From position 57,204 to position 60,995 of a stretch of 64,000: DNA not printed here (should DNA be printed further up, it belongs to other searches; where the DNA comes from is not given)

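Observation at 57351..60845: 1164-aa fusion of an AGE-like six-hairpin domain, an NDP-sugar pyrophosphorylase and an unknown C-terminal domain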

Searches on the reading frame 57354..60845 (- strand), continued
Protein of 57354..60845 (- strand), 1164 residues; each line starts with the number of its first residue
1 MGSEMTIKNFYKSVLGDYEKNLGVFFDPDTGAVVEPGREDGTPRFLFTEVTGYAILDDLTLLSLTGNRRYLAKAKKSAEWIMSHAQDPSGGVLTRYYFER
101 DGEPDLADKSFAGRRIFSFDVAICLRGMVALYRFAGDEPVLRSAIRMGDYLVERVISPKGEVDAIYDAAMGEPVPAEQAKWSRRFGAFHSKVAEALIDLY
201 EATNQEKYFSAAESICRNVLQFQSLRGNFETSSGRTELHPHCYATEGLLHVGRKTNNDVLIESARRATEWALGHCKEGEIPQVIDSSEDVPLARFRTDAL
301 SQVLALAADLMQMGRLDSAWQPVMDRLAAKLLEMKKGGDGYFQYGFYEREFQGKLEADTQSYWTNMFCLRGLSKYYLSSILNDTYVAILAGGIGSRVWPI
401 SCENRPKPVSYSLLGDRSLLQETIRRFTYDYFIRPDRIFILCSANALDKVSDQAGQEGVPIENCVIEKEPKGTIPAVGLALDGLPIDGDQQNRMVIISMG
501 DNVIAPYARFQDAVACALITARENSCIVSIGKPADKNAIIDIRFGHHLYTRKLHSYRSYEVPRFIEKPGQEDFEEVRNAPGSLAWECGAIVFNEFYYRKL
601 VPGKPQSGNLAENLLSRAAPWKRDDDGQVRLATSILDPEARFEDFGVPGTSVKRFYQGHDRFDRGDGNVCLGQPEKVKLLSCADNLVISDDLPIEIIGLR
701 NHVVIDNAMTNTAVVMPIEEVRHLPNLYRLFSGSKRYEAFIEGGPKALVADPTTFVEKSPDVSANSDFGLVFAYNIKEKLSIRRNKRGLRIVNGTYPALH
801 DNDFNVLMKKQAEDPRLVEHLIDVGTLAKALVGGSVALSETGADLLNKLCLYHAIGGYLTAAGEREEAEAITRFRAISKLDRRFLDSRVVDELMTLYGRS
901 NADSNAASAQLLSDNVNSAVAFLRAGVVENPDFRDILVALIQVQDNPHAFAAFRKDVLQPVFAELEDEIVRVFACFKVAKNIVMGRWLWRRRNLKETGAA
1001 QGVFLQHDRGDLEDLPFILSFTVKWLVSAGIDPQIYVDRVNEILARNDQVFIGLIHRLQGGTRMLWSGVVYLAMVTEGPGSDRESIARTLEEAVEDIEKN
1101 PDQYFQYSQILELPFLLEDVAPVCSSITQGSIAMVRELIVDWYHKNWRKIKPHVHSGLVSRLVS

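Call 18: search_protein_families(library=pfam, proteins=[P0003, P0019, P0029, P0031, P0033, P0038, P0041], max_evalue=1)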
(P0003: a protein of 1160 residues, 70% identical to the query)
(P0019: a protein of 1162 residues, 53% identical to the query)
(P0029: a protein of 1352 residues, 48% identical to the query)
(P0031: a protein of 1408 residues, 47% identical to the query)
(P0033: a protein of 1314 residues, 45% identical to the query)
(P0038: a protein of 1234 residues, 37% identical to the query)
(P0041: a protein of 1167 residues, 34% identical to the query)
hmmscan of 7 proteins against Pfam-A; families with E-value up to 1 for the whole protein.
P0003 (1160 aa): 6 families
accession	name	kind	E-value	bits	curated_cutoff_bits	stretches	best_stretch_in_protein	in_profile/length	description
PF00483.29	NTP_transferase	-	1.4e-15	58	21.2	1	384-614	4-213/245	Nucleotidyl transferase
PF07944.18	Beta-AFase-like_GH127_cat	-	2.3e-09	37.2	24.9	2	114-262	124-253/376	Beta-L-arabinofuranosidase, GH127 catalytic domain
PF03663.20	Glyco_hydro_76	-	1.5e-05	25.2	25.9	1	126-224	165-260/366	Glycosyl hydrolase family 76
PF01532.26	Glyco_hydro_47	-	0.00038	20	22.9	1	112-223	74-190/455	Glycosyl hydrolase family 47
PF06917.19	Pectate_lyase_2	-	0.00051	19.3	26.6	0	191-231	411-451/491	Periplasmic pectate lyase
PF07470.19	Glyco_hydro_88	-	0.0018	17.8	26.6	1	95-216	11-107/352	Glycosyl Hydrolase Family 88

P0019 (1162 aa): 7 families
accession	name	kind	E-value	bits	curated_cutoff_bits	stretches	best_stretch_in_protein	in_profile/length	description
PF00483.29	NTP_transferase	-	4e-14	53.2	21.2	1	384-589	4-188/245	Nucleotidyl transferase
PF07944.18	Beta-AFase-like_GH127_cat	-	7.5e-06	25.6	24.9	2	176-219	168-211/376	Beta-L-arabinofuranosidase, GH127 catalytic domain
PF07470.19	Glyco_hydro_88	-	0.0044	16.5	26.6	1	102-217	18-108/352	Glycosyl Hydrolase Family 88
PF22640.1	ManC_GMP_beta-helix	-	0.19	12.1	27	1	677-702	7-32/55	MannoseP isomerase/GMP-like beta-helix domain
PF07221.17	GlcNAc_2-epim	-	0.24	11.1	23.4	1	57-218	152-311/347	N-acylglucosamine 2-epimerase (GlcNAc 2-epimerase)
PF03663.20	Glyco_hydro_76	-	0.27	11.1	25.9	1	55-199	164-298/366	Glycosyl hydrolase family 76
PF06917.19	Pectate_lyase_2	-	0.28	10.3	26.6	0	190-230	410-450/491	Periplasmic pectate lyase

P0029 (1352 aa): 5 families
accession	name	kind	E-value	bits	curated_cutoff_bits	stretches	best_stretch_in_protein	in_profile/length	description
PF00483.29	NTP_transferase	-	2.1e-17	64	21.2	1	570-763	3-175/245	Nucleotidyl transferase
PF01048.26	PNP_UDP_1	-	3.3e-12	46.7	25.1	1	10-178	52-231/233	Phosphorylase superfamily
PF03663.20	Glyco_hydro_76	-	5.4e-05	23.3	25.9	1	241-339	165-258/366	Glycosyl hydrolase family 76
PF06662.19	C5-epim_C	-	0.0068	16.4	23.3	1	231-379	30-173/188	D-glucuronyl C5-epimerase C-terminus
PF07470.19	Glyco_hydro_88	-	0.026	13.9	26.6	0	284-338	15-67/352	Glycosyl Hydrolase Family 88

P0031 (1408 aa): 8 families
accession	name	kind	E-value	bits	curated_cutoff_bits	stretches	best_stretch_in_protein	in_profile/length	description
PF01048.26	PNP_UDP_1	-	1.1e-18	67.9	25.1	1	34-223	36-232/233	Phosphorylase superfamily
PF00483.29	NTP_transferase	-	1.8e-15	57.7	21.2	1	613-801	3-170/245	Nucleotidyl transferase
PF07944.18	Beta-AFase-like_GH127_cat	-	7.3e-08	32.2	24.9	1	398-490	162-253/376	Beta-L-arabinofuranosidase, GH127 catalytic domain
PF03663.20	Glyco_hydro_76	-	1.8e-05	24.8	25.9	1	285-382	166-258/366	Glycosyl hydrolase family 76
PF07470.19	Glyco_hydro_88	-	6.7e-05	22.5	26.6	2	328-438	16-101/352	Glycosyl Hydrolase Family 88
PF06662.19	C5-epim_C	-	0.018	15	23.3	1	276-322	32-76/188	D-glucuronyl C5-epimerase C-terminus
PF01966.28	HD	-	0.021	15.6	22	1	1046-1126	2-90/116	HD domain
PF07221.17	GlcNAc_2-epim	-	0.022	14.5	23.4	0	413-445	142-174/347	N-acylglucosamine 2-epimerase (GlcNAc 2-epimerase)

P0033 (1314 aa): 11 families
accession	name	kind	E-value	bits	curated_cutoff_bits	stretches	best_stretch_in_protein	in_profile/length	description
PF13676.11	TIR_2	-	4.6e-29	101.8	28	1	7-127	1-118/122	TIR domain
PF00483.29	NTP_transferase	-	4.9e-19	69.3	21.2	1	538-770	2-211/245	Nucleotidyl transferase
PF03663.20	Glyco_hydro_76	-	2.1e-08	34.5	25.9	2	269-368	160-256/366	Glycosyl hydrolase family 76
PF01582.25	TIR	-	4e-08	33.7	21.3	1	19-102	18-97/179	TIR domain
PF07470.19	Glyco_hydro_88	-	0.00036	20.1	26.6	1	204-306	40-118/352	Glycosyl Hydrolase Family 88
PF07944.18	Beta-AFase-like_GH127_cat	-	0.00042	19.9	24.9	1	199-409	63-252/376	Beta-L-arabinofuranosidase, GH127 catalytic domain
PF06917.19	Pectate_lyase_2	-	0.0011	18.2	26.6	0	336-389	408-461/491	Periplasmic pectate lyase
PF07221.17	GlcNAc_2-epim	-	0.0018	18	23.4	0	269-311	146-189/347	N-acylglucosamine 2-epimerase (GlcNAc 2-epimerase)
PF01966.28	HD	-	0.011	16.5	22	1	966-1035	2-73/116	HD domain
PF12804.13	NTP_transf_3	-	0.12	13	27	1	538-654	1-97/160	MobA-like NTP transferase domain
PF06662.19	C5-epim_C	-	0.12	12.3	23.3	0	251-307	20-72/188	D-glucuronyl C5-epimerase C-terminus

P0038 (1234 aa): 4 families
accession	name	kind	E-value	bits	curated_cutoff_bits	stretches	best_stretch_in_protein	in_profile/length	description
PF00483.29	NTP_transferase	-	5.8e-18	65.8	21.2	1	414-640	3-213/245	Nucleotidyl transferase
PF12804.13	NTP_transf_3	-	0.0007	20.3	27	1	413-526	1-96/160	MobA-like NTP transferase domain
PF07944.18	Beta-AFase-like_GH127_cat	-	0.047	13.1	24.9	0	220-298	177-253/376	Beta-L-arabinofuranosidase, GH127 catalytic domain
PF01966.28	HD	-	0.083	13.6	22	1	829-871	2-42/116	HD domain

P0041 (1167 aa): 3 families
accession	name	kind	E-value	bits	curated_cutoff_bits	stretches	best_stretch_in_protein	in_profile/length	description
PF00483.29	NTP_transferase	-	5.6e-17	62.6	21.2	1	414-641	3-214/245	Nucleotidyl transferase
PF12804.13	NTP_transf_3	-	0.0032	18.1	27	1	413-528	1-98/160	MobA-like NTP transferase domain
PF07944.18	Beta-AFase-like_GH127_cat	-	0.039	13.4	24.9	0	33-86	198-251/376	Beta-L-arabinofuranosidase, GH127 catalytic domain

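Call 22: find_encoding_contigs(protein=P0019, flank=10000, max_places=2)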
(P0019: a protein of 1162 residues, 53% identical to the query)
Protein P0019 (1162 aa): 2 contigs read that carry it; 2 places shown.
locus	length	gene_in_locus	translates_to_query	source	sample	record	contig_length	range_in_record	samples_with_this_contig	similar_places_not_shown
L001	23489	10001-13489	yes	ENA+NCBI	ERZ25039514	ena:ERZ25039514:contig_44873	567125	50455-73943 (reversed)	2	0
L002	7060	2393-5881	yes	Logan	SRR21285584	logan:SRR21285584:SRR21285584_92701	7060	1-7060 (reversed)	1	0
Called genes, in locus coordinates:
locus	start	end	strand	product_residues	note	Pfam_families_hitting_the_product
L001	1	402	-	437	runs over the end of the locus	PF01554:MatE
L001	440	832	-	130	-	-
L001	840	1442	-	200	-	PF02798:GST_N, PF13417:GST_N_3, PF13409:GST_N_2, PF00043:GST_C, PF13410:GST_C_2 (weak)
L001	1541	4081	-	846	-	PF12704:MacB_PCD, PF02687:FtsX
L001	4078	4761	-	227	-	PF00005:ABC_tran, PF13304:AAA_21 (faint)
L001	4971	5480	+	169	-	PF13279:4HBT_2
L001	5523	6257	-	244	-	PF04029:2-ph_phosp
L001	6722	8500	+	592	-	PF02872:5_nucleotid_C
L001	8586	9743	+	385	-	PF13439:Glyco_transf_4 (faint), PF13579:Glyco_trans_4_4, PF13692:Glyco_trans_1_4, PF00534:Glycos_transf_1 (weak), PF13524:Glyco_trans_1_2 (weak)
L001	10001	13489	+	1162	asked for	PF07944:Beta-AFase-like_GH127_cat (faint), PF00483:NTP_transferase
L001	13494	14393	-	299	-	PF05673:DUF815, PF13191:AAA_16 (weak)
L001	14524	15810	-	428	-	-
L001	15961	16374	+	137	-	PF07238:PilZ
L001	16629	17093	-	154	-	PF00578:AhpC-TSA, PF08534:Redoxin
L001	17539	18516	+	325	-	PF16868:NMT1_3, PF09084:NMT1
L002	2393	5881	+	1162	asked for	PF07944:Beta-AFase-like_GH127_cat (faint), PF00483:NTP_transferase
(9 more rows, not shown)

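Call 23: find_encoding_contigs(protein=P0021, flank=10000, max_places=1)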
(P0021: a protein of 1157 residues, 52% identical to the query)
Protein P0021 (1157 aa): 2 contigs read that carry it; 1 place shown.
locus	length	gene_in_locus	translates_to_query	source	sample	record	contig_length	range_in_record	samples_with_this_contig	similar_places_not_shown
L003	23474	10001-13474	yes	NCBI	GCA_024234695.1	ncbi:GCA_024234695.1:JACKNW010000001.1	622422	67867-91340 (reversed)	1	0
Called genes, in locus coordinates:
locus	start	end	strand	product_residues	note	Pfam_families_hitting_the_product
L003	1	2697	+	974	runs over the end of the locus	PF03477:ATP-cone, PF00317:Ribonuc_red_lgN, PF02867:Ribonuc_red_lgC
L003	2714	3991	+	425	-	PF00268:Ribonuc_red_sm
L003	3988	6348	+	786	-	PF01804:Penicil_amidase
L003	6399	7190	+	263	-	-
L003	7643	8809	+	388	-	PF13439:Glyco_transf_4 (faint), PF13579:Glyco_trans_4_4 (faint), PF13692:Glyco_trans_1_4, PF13524:Glyco_trans_1_2 (weak)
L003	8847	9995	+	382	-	PF02350:Epimerase_2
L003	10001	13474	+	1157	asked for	PF01532:Glyco_hydro_47 (faint), PF07470:Glyco_hydro_88 (faint), PF07944:Beta-AFase-like_GH127_cat (faint), PF00483:NTP_transferase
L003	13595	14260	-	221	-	PF00440:TetR_N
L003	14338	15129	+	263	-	PF17131:TP_0789-like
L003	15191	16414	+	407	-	PF12704:MacB_PCD, PF02687:FtsX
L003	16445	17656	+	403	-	PF12704:MacB_PCD, PF02687:FtsX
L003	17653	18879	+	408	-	PF12704:MacB_PCD, PF02687:FtsX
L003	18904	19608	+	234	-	PF00005:ABC_tran, PF13304:AAA_21 (faint)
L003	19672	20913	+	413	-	-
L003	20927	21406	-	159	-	-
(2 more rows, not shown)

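Call 24: find_encoding_contigs(protein=P0033, flank=10000, max_places=1)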
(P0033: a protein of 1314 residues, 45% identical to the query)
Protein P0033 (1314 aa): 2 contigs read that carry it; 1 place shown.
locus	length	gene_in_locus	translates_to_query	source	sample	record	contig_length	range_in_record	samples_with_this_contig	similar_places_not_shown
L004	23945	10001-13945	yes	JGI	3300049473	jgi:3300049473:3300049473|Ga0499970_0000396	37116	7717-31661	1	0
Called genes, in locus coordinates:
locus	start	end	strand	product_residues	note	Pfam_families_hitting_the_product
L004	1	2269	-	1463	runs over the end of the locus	PF00069:Pkinase, PF01636:APH (faint), PF03109:ABC1 (faint), PF07714:PK_Tyr_Ser-Thr, PF13424:TPR_12 (faint), PF17667:Pkinase_fungal (weak), PF00211:Guanylate_cyc, PF13191:AAA_16, +1 more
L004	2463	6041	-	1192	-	PF19190:BACON_2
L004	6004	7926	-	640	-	PF13204:Apiosidase (weak)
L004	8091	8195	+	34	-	-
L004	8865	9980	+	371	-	PF02350:Epimerase_2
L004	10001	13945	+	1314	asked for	PF01582:TIR, PF13676:TIR_2, PF03663:Glyco_hydro_76 (faint), PF00483:NTP_transferase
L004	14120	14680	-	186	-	PF10543:ORF6N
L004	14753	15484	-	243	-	-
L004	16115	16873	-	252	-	PF08241:Methyltransf_11 (weak), PF13649:Methyltransf_25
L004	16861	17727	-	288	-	PF02615:Ldh_2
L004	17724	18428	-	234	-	PF06560:GPI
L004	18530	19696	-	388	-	PF00155:Aminotran_1_2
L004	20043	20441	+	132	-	PF00392:GntR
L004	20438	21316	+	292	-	PF13175:AAA_15 (faint), PF00005:ABC_tran, PF13304:AAA_21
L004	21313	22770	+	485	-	-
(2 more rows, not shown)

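Call 25: find_encoding_contigs(protein=P0044, flank=10000, max_places=1)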
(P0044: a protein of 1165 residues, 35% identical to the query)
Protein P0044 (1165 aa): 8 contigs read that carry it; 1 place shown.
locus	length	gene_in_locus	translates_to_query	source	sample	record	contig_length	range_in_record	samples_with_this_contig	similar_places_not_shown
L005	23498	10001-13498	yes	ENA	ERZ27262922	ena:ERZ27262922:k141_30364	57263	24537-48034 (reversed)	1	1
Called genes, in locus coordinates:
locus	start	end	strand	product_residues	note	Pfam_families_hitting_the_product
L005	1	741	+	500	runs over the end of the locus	PF00072:Response_reg, PF00158:Sigma54_activat, PF14532:Sigma54_activ_2, PF07728:AAA_5 (weak), PF25601:AAA_lid_14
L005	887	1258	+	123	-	-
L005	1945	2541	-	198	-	PF13505:OMP_b-brl (weak)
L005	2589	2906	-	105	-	-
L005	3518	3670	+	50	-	PF18919:DUF5670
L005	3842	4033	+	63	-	-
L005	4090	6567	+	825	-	PF05257:CHAP, PF19190:BACON_2, PF17957:Big_7 (weak)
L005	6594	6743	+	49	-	PF18919:DUF5670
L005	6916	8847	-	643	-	PF02922:CBM_48, PF00128:Alpha-amylase, PF02806:Alpha-amylase_C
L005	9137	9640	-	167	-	PF15956:DUF4760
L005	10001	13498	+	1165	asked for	PF03663:Glyco_hydro_76 (weak), PF00483:NTP_transferase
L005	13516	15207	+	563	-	PF13489:Methyltransf_23, PF07021:MetW, PF13649:Methyltransf_25, PF13847:Methyltransf_31, PF08241:Methyltransf_11, PF08242:Methyltransf_12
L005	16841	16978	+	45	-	-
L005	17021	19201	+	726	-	PF02518:HATPase_c (weak), PF13589:HATPase_c_3, PF02518:HATPase_c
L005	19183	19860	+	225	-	PF00072:Response_reg (faint)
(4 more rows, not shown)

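Call 29: find_encoding_contigs(protein=P0031, flank=10000, max_places=2)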
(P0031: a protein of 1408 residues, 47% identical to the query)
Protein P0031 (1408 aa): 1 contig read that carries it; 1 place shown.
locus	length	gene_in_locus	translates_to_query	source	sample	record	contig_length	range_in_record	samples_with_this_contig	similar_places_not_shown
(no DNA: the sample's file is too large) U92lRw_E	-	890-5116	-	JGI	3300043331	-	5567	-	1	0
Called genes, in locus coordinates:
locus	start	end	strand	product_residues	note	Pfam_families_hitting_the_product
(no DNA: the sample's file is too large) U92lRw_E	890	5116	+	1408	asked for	PF01048:PNP_UDP_1, PF07944:Beta-AFase-like_GH127_cat (faint), PF03663:Glyco_hydro_76 (faint), PF00483:NTP_transferase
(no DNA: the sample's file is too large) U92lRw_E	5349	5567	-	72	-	?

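Call 30: find_encoding_contigs(protein=P0050, flank=10000, max_places=1)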
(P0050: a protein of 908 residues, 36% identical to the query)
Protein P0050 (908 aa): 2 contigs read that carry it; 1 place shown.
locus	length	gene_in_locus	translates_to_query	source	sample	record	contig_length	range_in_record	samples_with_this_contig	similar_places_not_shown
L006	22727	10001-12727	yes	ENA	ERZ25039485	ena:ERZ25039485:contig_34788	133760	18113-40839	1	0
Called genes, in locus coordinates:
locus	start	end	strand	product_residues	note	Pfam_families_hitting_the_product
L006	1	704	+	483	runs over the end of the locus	PF00067:p450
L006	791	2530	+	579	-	-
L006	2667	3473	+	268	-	-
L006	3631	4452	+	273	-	-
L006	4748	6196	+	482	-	PF13360:PQQ_2 (weak), PF01011:PQQ (faint), PF13570:Beta-prop_ACSF4 (faint), PF13360:PQQ_2, PF13202:EF-hand_5 (faint), PF13360:PQQ_2 (weak)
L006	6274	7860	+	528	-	PF07021:MetW, PF13489:Methyltransf_23, PF08241:Methyltransf_11, PF08242:Methyltransf_12, PF13649:Methyltransf_25, PF13847:Methyltransf_31, PF00535:Glycos_transf_2, PF10111:Glyco_tranf_2_2 (weak)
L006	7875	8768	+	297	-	PF05050:Methyltransf_21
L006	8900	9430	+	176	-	PF01243:PNPOx_N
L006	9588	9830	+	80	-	PF13370:Fer4_13, PF13459:Fer4_15 (weak)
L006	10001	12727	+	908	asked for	PF00483:NTP_transferase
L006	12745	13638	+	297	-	PF05050:Methyltransf_21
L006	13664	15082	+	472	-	PF05977:MFS_3, PF07690:MFS_1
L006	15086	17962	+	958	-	PF00109:ketoacyl-synt, PF00108:Thiolase_N (faint), PF02801:Ketoacyl-synt_C, PF16197:KAsynt_C_assoc, PF22336:RhiE-like_linker, PF22621:CurL-like_PKS_C, PF00698:Acyl_transf_1, PF00550:PP-binding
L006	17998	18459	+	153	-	PF13469:Sulfotransfer_3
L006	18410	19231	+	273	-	PF13469:Sulfotransfer_3 (weak), PF02036:SCP2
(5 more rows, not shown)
